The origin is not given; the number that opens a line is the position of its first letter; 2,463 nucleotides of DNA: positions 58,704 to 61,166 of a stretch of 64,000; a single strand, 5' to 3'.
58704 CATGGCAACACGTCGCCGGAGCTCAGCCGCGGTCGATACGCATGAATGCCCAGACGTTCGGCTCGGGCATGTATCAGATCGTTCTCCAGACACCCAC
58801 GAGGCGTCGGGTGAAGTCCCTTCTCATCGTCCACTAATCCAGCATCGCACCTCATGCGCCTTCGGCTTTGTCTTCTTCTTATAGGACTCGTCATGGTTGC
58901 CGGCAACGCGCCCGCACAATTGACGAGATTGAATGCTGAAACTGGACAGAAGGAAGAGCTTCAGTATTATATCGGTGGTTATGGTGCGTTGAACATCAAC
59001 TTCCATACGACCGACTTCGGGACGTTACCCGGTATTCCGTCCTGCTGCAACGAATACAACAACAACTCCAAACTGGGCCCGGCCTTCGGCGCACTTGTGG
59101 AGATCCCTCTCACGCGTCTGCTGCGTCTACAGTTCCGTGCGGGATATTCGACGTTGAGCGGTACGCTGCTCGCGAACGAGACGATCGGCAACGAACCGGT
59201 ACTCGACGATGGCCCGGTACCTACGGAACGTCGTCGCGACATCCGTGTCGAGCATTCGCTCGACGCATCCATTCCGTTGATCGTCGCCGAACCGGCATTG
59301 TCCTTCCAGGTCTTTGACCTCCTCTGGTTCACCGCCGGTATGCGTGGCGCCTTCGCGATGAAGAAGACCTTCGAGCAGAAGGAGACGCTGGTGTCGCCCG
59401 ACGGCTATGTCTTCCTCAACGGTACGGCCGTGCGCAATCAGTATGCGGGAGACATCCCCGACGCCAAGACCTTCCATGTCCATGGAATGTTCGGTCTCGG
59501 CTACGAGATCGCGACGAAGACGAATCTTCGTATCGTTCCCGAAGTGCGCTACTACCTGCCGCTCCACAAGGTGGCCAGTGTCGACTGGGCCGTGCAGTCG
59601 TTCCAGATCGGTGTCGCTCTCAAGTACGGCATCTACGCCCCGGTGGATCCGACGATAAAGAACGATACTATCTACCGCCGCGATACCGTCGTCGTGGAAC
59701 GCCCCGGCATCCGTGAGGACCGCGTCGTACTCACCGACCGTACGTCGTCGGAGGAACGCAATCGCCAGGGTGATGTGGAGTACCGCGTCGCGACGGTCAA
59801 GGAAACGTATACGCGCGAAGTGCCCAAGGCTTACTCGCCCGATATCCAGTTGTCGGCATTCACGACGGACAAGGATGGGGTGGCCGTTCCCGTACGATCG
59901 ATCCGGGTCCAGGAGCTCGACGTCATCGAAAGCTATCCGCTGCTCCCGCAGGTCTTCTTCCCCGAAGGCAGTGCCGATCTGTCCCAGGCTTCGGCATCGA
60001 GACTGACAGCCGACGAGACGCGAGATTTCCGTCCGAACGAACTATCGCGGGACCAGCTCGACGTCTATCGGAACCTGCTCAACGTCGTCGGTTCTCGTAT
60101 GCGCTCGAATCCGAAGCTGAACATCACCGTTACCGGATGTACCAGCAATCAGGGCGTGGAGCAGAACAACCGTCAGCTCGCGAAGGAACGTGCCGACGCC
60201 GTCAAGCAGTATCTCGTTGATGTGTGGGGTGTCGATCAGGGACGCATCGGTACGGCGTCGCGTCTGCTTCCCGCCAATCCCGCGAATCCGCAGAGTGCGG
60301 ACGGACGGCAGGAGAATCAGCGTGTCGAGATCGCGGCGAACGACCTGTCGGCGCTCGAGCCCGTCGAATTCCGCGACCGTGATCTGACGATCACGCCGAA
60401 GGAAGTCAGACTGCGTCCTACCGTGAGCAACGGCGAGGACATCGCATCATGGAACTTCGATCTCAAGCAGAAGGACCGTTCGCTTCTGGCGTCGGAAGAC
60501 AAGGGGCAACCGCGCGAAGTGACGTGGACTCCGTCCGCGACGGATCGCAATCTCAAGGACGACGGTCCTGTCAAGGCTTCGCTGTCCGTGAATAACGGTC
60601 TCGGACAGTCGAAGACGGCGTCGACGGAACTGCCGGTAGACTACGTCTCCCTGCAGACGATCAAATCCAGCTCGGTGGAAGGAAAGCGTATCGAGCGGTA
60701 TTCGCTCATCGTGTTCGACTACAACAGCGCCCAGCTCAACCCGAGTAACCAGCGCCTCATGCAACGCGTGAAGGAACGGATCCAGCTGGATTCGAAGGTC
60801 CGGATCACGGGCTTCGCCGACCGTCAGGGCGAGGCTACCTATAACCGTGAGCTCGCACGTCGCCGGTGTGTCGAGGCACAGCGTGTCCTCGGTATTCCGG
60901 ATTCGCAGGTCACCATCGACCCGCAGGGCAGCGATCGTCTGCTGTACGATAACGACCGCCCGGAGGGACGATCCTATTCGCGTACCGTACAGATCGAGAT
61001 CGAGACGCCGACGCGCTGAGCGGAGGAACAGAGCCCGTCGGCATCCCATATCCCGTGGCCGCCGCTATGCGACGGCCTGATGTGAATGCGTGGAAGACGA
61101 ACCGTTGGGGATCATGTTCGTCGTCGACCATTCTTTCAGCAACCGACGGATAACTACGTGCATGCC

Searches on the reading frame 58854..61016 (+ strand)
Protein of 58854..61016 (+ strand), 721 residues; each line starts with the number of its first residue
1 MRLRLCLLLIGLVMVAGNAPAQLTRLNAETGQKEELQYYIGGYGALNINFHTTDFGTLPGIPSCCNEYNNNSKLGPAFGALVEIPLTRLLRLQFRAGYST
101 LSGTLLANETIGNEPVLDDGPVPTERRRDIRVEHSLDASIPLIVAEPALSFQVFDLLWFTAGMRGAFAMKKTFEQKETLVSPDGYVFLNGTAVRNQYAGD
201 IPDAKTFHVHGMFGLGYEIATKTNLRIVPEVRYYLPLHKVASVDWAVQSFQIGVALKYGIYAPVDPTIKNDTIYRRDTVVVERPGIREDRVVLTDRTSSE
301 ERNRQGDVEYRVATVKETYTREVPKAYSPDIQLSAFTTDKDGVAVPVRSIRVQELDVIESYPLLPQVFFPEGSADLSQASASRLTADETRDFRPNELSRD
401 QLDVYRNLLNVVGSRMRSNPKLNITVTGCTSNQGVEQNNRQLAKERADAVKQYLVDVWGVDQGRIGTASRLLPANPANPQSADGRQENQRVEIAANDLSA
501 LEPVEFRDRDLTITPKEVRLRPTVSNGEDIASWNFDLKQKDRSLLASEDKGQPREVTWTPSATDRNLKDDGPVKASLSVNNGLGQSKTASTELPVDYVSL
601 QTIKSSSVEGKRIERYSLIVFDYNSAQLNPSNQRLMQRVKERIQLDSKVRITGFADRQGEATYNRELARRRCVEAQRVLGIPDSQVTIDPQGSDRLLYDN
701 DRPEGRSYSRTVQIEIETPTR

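Call 12: search_protein_families(library=pfam, proteins=[window:58854-61016:+], max_evalue=0.001)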
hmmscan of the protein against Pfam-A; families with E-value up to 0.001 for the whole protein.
window:58854-61016:+ (721 aa): 2 families
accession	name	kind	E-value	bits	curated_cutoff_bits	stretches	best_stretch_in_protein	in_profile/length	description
PF00691.25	OmpA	-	1.1e-22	80.7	27.2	2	406-487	14-95/98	OmpA family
PF13568.12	OMP_b-brl_2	-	2.3e-06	28.2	27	1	40-240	11-173/175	Outer membrane protein beta-barrel domain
